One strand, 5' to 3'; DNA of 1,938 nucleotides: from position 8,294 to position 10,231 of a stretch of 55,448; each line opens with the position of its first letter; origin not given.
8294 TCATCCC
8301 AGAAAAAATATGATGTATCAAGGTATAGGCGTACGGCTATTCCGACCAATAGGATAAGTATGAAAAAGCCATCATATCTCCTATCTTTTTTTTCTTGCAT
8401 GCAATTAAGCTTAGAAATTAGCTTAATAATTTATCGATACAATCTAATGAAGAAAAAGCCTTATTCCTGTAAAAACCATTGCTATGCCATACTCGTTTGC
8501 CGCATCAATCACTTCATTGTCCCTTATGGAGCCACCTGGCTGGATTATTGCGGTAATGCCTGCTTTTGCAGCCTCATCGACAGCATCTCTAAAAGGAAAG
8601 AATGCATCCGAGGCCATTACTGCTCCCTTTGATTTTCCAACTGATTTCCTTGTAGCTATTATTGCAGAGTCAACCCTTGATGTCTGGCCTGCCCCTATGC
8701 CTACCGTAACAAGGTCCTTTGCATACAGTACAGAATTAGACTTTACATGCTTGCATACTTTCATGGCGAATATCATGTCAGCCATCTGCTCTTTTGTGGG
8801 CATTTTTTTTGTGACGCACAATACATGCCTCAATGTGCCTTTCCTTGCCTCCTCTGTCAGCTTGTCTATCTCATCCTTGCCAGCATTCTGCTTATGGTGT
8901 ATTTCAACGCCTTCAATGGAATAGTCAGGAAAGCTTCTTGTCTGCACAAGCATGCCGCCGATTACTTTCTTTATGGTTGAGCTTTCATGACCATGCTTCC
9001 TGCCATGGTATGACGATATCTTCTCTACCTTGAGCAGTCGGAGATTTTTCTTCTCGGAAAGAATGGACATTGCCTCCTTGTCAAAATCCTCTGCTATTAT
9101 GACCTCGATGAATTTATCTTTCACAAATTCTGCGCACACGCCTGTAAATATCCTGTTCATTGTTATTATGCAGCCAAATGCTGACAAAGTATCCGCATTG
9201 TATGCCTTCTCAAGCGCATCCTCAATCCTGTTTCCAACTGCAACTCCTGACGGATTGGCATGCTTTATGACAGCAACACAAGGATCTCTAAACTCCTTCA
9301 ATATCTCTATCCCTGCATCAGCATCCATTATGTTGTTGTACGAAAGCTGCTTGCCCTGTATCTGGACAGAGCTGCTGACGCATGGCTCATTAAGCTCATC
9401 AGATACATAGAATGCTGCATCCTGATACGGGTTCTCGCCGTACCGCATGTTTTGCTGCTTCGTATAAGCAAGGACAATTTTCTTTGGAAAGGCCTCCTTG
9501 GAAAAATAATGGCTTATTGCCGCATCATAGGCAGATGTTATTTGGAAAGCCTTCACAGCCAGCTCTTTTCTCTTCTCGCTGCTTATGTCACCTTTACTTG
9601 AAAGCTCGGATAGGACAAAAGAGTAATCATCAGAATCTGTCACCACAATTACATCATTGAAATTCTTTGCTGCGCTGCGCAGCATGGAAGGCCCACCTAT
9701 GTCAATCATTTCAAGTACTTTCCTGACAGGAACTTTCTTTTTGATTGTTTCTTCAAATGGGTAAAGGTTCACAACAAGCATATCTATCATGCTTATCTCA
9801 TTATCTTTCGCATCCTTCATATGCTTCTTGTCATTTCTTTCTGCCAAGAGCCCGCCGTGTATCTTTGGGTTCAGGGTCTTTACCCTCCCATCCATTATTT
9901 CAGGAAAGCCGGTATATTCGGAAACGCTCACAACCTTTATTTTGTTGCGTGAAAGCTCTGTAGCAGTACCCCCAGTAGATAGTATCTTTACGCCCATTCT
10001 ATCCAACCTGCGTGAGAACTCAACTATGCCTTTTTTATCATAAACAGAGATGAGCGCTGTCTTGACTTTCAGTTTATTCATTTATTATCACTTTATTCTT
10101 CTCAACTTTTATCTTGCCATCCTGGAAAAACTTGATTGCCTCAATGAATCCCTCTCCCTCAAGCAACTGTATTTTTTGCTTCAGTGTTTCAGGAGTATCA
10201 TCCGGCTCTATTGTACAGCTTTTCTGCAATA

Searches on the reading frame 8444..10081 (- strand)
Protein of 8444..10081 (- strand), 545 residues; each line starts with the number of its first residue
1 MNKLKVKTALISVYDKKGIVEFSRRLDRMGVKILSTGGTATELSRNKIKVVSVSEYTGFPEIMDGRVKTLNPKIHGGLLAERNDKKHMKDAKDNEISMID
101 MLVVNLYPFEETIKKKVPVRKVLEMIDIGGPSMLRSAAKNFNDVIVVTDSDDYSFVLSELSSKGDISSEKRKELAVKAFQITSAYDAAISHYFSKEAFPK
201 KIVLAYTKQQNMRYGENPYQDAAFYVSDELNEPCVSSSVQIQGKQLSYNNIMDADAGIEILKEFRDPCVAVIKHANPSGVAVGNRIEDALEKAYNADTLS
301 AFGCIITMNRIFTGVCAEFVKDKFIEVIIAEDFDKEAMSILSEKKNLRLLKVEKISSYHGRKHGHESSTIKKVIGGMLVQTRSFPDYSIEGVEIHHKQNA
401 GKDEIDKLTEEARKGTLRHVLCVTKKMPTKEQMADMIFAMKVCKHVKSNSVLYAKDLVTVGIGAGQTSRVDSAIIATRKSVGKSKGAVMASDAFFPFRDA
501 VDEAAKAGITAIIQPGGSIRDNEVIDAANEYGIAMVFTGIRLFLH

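Call 15: search_protein_families(library=ncbifam, proteins=[window:8444-10081:-])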
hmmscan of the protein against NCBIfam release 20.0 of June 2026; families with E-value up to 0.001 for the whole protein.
window:8444-10081:- (545 aa): 3 families
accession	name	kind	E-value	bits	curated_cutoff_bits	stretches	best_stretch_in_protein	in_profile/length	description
NF002049.0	PRK00881.1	equivalog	5.3e-206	685.4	402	1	4-545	3-510/510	bifunctional phosphoribosylaminoimidazolecarboxamide formyltransferase/IMP cyclohydrolase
TIGR00355.1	purH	equivalog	3.4e-186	620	528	2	7-409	1-400/511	bifunctional phosphoribosylaminoimidazolecarboxamide formyltransferase/IMP cyclohydrolase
NF005492.0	PRK07106.1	equivalog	2.8e-46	158.2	415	2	481-545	326-390/390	phosphoribosylaminoimidazolecarboxamide formyltransferase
